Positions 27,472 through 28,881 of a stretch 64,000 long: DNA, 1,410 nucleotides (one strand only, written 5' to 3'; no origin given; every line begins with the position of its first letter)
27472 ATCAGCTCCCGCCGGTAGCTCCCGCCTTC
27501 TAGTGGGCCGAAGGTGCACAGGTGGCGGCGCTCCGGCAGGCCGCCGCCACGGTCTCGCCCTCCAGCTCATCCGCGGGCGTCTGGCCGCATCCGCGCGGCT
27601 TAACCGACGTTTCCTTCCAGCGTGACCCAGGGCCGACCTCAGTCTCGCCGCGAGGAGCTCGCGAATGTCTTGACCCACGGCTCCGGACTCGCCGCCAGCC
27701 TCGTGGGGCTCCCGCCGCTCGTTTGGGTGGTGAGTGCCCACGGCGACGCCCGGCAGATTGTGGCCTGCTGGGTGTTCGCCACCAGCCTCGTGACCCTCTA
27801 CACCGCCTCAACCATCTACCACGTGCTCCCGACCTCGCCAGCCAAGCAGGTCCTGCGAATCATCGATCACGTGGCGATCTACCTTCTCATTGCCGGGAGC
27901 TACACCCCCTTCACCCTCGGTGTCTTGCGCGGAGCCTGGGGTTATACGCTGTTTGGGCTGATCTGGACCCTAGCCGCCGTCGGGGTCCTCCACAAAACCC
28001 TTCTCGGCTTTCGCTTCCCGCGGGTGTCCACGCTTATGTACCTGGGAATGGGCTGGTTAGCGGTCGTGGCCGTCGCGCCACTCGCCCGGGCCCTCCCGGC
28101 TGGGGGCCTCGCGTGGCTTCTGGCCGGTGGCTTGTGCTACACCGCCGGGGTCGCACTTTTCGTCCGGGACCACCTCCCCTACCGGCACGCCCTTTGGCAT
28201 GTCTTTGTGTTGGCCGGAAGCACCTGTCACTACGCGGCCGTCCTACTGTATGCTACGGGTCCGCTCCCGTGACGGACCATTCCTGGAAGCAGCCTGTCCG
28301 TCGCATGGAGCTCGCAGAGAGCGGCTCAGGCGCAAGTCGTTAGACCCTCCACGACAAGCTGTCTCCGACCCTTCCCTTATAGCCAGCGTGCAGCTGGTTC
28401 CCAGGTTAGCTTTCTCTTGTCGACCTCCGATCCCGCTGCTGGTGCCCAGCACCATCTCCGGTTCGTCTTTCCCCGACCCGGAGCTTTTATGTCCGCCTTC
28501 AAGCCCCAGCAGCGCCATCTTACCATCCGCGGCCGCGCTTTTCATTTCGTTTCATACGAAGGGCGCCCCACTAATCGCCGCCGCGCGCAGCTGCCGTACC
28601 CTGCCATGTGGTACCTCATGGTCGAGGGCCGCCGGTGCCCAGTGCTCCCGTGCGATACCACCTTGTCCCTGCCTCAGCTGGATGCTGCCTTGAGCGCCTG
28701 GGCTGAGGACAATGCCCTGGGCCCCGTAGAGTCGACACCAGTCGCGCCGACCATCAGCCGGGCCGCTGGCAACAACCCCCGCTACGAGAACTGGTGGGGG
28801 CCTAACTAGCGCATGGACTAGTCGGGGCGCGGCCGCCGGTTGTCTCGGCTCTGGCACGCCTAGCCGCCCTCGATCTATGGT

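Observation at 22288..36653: Three diverged paralogues of an unrecognised roughly 105-aa cassette protein family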

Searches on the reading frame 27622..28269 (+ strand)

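Call 80: search_protein_families(library=pfam, proteins=[window:27622-28269:+], max_evalue=0.01)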
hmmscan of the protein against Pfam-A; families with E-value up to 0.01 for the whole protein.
window:27622-28269:+ (216 aa): 1 family
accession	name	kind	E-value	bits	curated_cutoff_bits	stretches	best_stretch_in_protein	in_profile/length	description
PF03006.26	HlyIII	-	1e-37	130.4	26.2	1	9-204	3-224/224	Haemolysin-III related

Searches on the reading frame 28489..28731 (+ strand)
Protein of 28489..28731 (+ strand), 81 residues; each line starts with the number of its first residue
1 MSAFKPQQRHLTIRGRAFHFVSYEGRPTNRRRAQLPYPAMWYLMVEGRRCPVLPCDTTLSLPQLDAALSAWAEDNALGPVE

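Call 68: predict_structure(alignment_id=A9)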
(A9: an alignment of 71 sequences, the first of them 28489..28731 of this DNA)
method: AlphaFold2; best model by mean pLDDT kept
length: 81 residues; sequences in the alignment: 71
mean_pLDDT: 84.4   pTM: 0.72
mean pLDDT of the five models: 84.4, 82.4, 81.2, 80.8, 78.0
residues with pLDDT >= 90: 39; 70-90: 29; 50-70: 11; < 50: 2
segments of 3 or more residues with pLDDT < 50: none
pLDDT, mean of each block of 10 residues (from residue 1): 79 92 78 78 91 90 94 79 43
secondary structure, 60 per line:
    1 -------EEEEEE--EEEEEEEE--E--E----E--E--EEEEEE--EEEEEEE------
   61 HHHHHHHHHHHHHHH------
elements in order: E8-13 E16-23 E40-45 E48-54 H61-75
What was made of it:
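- The core model has pLDDT 84.4 and pTM 0.72 (call 68). The AlphaFold model is confident (call 68).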

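Call 72: fold_search(model_id=the predicted structure, library=pdb)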
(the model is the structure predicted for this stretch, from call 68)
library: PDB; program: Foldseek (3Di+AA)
matches with E <= 10: 246; with E <= 0.001: 0
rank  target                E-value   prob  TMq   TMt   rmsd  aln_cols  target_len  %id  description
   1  8jzl_A                1.1e+00  0.11  0.28  0.07  13.5       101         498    8  CryoEM structure of the Salmonella effector inositol phosphate phosphatase SopB (released 2024-07-10)
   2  7yfz_h                1.3e+00  0.20  0.34  0.27   8.0        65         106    9  Cyanophage Pam3 baseplate proteins (released 2023-01-18)
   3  8b6h_DP               1.6e+00  0.03  0.18  0.08  11.5        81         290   16  Cryo-EM structure of cytochrome c oxidase dimer (complex IV) from respiratory supercomplex of Tetrahymena thermophila (released 2023-03-29)
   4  8vl4_MODEL_1_A        1.7e+00  0.16  0.31  0.26   6.1        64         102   14  Solution NMR Structure of de novo design protein 312 parent (released 2024-08-07)
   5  7s9y                  1.8e+00  0.35  0.41  0.05   6.1        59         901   15  Helicobacter Hepaticus CcsBA Open Conformation (released 2021-12-22)
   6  1yti_A                1.8e+00  0.09  0.20  0.17   8.0        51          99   10  SIV PROTEASE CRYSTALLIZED WITH PEPTIDE PRODUCT (released 1997-03-12)
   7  2idj_B                1.8e+00  0.07  0.20  0.06  13.6        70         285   11  Crystal Structure of Rat Glycine N-Methyltransferase Apoprotein, Monoclinic Form (released 2006-12-19)
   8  1r8y_C                1.8e+00  0.04  0.18  0.07  13.2        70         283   16  Crystal Structure of Mouse Glycine N-Methyltransferase (Monoclinic Form) (released 2004-09-21)
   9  5fgo_D                1.9e+00  0.11  0.32  0.36   7.0        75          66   12  Crystal structure of D. melanogaster Pur-alpha repeat III. (released 2016-01-20)
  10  3cfi_J                2.0e+00  0.25  0.37  0.37   4.9        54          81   11  Nanobody-aided structure determination of the EPSI:EPSJ pseudopilin heterdimer from Vibrio Vulnificus (released 2009-01-13)
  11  4id2_A                2.0e+00  0.09  0.26  0.17   8.4        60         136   15  Crystal structure of a DUF4738 family protein (BACOVA_05496) from Bacteroides ovatus ATCC 8483 at 2.15 A resolution (released 2013-02-13)
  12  7zr1_D                2.0e+00  0.06  0.21  0.04  11.6        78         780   13  Chaetomium thermophilum Mre11-Rad50-Nbs1 complex bound to ATPyS (composite structure) (released 2023-01-11)
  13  8szk_G                2.1e+00  0.12  0.27  0.16   5.0        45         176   16  The cryo-EM structure of PPP2R5A/HIV-1 Vif/CBFb/EloB/EloC complex (released 2024-06-05)
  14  3d3n_B                2.3e+00  0.16  0.25  0.09   3.8        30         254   20  Crystal structure of lipase/esterase (lp_2923) from Lactobacillus plantarum. Northeast Structural Genomics Consortium  (released 2008-06-10)
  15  5mu3_D                2.3e+00  0.11  0.30  0.15  12.3        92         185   12  Crystal structure of Ctf19-Mcm21 kinetochore assembly bound with Ctf19-Mcm21 binding motif of central kinetochore subu (released 2017-11-01)
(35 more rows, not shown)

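Call 76: fold_search(model_id=the predicted structure, library=viral)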
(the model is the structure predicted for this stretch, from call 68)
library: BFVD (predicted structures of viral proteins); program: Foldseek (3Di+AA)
matches with E <= 10: 704; with E <= 0.001: 0
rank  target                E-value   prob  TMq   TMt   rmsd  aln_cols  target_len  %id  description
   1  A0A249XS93            1.0e-01  0.57  0.30  0.27   7.7        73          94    8  Uncharacterized protein [Mycobacterium phage Phabba]
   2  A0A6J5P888            1.5e-01  0.54  0.31  0.32  11.6        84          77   13  Uncharacterized protein [uncultured Caudovirales phage]
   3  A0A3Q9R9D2            1.6e-01  0.90  0.44  0.49   5.0        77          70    8  (no name in the UniProt tables at hand)
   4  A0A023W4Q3            1.9e-01  0.87  0.47  0.47   4.3        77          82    8  Uncharacterized protein [Serratia phage PS2]
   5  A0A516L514            2.3e-01  0.63  0.34  0.29   6.8        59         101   14  (no name in the UniProt tables at hand)
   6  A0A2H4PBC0            2.5e-01  0.28  0.33  0.29  10.1        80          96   10  Uncharacterized protein [Lactobacillus phage Lenus]
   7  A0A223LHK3            3.2e-01  0.47  0.37  0.18   6.1        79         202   20  Uncharacterized protein [Erwinia phage vB_EamM_Joad]
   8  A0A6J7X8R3            3.2e-01  0.38  0.30  0.37  10.0        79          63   10  Uncharacterized protein [uncultured Caudovirales phage]
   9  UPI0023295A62         3.4e-01  0.16  0.28  0.18  13.7       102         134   11  (no name look-up for this kind of identifier)
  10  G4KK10                3.6e-01  0.41  0.32  0.41   7.6        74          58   18  (no name in the UniProt tables at hand)
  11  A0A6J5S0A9            3.6e-01  0.21  0.26  0.29  11.3        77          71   14  Uncharacterized protein [uncultured Caudovirales phage]
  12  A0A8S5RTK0            3.8e-01  0.69  0.46  0.36   5.6        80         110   14  NikA [Caudovirales sp. gcode 4]
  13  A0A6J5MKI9            4.1e-01  0.30  0.31  0.35  12.5        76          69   12  Phage protein [uncultured Caudovirales phage]
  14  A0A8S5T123            4.8e-01  0.33  0.32  0.40  13.2        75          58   13  Uncharacterized protein [Myoviridae sp. ctWb16]
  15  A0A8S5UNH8            4.8e-01  0.33  0.34  0.36   7.6        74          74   11  Uncharacterized protein [Myoviridae sp. ctwVB15]
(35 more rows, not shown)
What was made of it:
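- The best Foldseek hit is E 1.1 in the PDB and E 0.1 in BFVD (calls 72, 76).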
